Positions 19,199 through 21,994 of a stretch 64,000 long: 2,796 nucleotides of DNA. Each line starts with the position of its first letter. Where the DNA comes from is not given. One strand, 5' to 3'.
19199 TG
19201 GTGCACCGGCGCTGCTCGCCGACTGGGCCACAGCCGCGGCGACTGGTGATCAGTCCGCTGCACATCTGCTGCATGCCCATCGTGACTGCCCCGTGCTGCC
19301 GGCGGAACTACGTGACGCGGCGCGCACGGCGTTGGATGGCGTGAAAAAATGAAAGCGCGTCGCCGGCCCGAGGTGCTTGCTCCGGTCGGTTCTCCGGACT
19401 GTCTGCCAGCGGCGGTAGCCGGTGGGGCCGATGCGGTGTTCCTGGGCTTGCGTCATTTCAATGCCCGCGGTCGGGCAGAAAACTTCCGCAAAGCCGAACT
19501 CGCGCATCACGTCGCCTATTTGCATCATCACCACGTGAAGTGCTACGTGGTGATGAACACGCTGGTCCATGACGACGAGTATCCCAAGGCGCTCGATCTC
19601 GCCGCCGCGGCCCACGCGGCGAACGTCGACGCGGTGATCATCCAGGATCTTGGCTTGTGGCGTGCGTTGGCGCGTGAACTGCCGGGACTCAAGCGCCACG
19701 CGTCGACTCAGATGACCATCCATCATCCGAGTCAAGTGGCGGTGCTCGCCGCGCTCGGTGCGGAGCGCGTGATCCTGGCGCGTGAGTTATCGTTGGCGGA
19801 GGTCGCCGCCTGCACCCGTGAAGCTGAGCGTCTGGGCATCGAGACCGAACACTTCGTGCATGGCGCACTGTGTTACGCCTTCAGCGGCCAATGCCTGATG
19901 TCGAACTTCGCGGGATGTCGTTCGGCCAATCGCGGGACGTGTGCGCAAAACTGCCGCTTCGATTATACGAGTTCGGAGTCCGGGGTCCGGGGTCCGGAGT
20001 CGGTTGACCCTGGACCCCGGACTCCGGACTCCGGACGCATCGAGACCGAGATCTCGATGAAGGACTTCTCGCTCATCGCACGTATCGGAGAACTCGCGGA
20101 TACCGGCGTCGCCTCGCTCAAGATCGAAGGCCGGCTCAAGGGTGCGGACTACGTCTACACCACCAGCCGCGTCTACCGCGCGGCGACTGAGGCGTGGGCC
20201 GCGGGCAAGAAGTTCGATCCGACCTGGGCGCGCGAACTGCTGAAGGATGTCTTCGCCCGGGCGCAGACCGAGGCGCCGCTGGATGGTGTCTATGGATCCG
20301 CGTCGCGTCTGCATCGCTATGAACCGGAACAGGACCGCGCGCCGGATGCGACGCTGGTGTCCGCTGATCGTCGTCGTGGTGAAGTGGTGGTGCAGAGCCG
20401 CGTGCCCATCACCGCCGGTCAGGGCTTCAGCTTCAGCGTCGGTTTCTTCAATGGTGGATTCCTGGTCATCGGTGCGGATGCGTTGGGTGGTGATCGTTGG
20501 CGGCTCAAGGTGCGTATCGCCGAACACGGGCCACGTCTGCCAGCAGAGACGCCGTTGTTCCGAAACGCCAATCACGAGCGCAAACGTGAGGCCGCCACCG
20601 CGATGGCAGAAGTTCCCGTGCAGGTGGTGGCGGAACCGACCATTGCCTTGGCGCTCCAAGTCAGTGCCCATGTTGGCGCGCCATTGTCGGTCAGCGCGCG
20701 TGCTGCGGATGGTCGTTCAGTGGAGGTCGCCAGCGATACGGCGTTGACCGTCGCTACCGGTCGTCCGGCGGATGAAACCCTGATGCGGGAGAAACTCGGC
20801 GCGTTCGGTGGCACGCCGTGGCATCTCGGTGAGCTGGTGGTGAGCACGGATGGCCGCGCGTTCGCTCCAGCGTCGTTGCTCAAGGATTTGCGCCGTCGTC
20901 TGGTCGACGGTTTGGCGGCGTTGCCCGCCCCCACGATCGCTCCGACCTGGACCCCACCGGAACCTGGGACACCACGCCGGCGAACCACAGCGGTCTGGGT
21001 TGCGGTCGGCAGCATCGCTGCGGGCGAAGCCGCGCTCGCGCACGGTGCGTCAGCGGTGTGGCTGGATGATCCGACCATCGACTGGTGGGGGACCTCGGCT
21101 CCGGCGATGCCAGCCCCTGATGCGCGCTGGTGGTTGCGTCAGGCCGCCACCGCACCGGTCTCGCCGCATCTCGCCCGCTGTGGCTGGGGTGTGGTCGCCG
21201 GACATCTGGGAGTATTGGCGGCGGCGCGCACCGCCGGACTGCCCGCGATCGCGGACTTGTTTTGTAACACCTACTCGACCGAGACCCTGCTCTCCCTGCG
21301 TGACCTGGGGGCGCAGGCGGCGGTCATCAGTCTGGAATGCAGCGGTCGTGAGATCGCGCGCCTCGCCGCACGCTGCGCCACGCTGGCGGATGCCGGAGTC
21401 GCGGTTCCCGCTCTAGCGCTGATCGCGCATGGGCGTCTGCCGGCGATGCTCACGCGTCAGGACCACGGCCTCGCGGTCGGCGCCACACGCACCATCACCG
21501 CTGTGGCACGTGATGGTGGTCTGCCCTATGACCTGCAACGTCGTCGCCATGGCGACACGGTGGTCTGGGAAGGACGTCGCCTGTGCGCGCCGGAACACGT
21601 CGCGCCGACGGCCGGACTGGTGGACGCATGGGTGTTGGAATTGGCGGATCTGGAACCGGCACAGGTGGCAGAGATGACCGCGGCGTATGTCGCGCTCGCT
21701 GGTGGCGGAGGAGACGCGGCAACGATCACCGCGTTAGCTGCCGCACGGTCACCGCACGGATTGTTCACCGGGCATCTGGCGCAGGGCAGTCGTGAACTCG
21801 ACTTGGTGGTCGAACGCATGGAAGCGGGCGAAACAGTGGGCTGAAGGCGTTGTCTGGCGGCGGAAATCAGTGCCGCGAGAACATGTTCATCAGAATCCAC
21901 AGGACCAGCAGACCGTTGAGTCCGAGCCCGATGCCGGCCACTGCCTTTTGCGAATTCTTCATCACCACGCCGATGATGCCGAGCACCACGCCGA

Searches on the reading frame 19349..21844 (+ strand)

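Call 71: search_protein_families(library=pfam, proteins=[window:19349-21844:+], max_evalue=0.00001)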
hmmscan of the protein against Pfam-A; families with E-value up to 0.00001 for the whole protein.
window:19349-21844:+ (831 aa): 2 families
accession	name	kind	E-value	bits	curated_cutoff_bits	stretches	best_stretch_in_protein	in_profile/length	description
PF01136.24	Peptidase_U32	-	4.6e-69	232.7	22.4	1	82-308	5-224/233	Peptidase family U32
PF12392.13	DUF3656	-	1.7e-14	54.9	22.1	1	403-523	1-105/109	Collagenase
